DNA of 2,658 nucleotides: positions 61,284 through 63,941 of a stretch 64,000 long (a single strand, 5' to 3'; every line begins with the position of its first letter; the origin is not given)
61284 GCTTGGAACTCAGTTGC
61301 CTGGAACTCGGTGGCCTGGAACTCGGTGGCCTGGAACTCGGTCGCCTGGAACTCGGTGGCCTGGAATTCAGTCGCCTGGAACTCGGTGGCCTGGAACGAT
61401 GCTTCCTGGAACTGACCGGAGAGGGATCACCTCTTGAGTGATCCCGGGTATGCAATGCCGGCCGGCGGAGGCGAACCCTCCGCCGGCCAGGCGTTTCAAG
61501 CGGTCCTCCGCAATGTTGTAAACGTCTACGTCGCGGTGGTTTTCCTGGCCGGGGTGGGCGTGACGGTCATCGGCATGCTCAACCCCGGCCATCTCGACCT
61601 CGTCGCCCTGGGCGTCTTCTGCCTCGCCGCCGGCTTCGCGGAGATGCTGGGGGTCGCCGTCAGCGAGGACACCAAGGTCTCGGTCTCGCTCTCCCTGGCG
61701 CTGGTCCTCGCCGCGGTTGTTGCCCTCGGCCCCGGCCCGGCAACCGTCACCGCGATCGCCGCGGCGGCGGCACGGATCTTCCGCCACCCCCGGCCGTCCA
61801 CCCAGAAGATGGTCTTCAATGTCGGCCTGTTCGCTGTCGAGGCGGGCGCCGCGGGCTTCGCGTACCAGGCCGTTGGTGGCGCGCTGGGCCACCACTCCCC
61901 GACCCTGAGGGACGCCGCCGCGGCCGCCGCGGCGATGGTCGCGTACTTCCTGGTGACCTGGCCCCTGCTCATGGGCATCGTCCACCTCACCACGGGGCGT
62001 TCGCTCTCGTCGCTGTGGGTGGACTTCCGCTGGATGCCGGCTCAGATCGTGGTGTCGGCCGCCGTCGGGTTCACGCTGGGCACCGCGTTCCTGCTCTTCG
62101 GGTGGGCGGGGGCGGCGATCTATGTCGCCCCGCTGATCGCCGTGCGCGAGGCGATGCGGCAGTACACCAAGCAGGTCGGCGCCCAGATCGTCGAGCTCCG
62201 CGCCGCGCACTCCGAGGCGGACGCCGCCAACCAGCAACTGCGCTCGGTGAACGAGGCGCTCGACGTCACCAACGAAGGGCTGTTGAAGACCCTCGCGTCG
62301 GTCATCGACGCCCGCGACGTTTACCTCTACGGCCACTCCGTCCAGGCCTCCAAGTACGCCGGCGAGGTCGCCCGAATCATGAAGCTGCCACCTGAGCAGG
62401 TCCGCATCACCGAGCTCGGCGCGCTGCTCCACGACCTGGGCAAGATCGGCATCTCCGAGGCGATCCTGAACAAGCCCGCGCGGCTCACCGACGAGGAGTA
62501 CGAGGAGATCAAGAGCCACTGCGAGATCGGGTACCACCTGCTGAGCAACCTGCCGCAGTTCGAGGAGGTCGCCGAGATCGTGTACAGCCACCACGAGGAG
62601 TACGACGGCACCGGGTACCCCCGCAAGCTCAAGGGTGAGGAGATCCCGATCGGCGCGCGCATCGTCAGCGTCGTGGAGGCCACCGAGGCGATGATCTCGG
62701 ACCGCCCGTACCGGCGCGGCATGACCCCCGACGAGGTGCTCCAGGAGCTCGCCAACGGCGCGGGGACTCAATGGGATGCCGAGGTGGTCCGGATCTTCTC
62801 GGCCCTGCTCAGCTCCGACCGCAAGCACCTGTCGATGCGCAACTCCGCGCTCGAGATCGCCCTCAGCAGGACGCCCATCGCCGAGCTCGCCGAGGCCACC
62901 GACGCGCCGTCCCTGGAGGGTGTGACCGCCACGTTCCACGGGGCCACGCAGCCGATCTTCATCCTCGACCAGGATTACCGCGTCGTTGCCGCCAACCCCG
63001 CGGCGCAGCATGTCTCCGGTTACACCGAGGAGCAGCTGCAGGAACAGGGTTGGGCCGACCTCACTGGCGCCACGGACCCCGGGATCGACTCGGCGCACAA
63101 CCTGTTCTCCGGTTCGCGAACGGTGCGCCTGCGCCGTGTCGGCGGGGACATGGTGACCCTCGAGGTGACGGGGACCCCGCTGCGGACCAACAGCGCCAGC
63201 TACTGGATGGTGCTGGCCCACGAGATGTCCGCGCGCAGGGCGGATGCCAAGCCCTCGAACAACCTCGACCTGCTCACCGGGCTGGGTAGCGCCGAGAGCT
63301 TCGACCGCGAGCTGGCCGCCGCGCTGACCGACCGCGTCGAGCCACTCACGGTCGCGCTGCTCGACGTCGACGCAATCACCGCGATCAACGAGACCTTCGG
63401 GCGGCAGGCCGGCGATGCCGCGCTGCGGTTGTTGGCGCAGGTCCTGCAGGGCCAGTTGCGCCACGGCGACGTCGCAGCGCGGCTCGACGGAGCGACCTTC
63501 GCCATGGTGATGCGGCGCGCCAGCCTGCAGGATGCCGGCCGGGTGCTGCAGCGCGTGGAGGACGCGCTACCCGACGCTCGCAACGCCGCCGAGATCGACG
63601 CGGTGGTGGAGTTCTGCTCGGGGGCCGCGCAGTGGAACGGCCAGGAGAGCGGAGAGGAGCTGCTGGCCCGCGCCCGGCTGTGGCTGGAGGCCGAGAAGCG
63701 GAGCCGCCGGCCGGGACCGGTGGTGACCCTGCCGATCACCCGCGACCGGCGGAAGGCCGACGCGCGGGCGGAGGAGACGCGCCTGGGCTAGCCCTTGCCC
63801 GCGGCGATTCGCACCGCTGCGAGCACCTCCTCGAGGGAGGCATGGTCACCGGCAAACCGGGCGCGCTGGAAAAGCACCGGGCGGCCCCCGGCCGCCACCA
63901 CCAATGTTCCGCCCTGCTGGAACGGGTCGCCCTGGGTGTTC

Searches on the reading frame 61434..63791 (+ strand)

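Call 79: search_protein_families(library=pfam, proteins=[window:61434-63791:+], max_evalue=0.001)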
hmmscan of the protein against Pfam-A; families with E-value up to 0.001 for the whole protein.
window:61434-63791:+ (785 aa): 7 families
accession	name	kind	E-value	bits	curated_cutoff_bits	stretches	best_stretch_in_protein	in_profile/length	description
PF13487.12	HD_5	-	5.3e-38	130.9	27.2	1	286-451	2-170/170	HD domain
PF00990.26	GGDEF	-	2.2e-21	76.7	23.8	1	610-759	2-159/161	Diguanylate cyclase, GGDEF domain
PF01966.28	HD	-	2.5e-20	73.4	22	1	299-420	2-116/116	HD domain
PF08448.16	PAS_4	-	6.1e-06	26.9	23.1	1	504-602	4-109/110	PAS fold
PF13426.13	PAS_9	-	1.8e-05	25.4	27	1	507-595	3-98/103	PAS domain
PF13188.13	PAS_8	-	3.6e-05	23.9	21.8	1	501-542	7-46/65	PAS domain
PF00989.32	PAS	-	0.0002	21.8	22.6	1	500-593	6-108/113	PAS fold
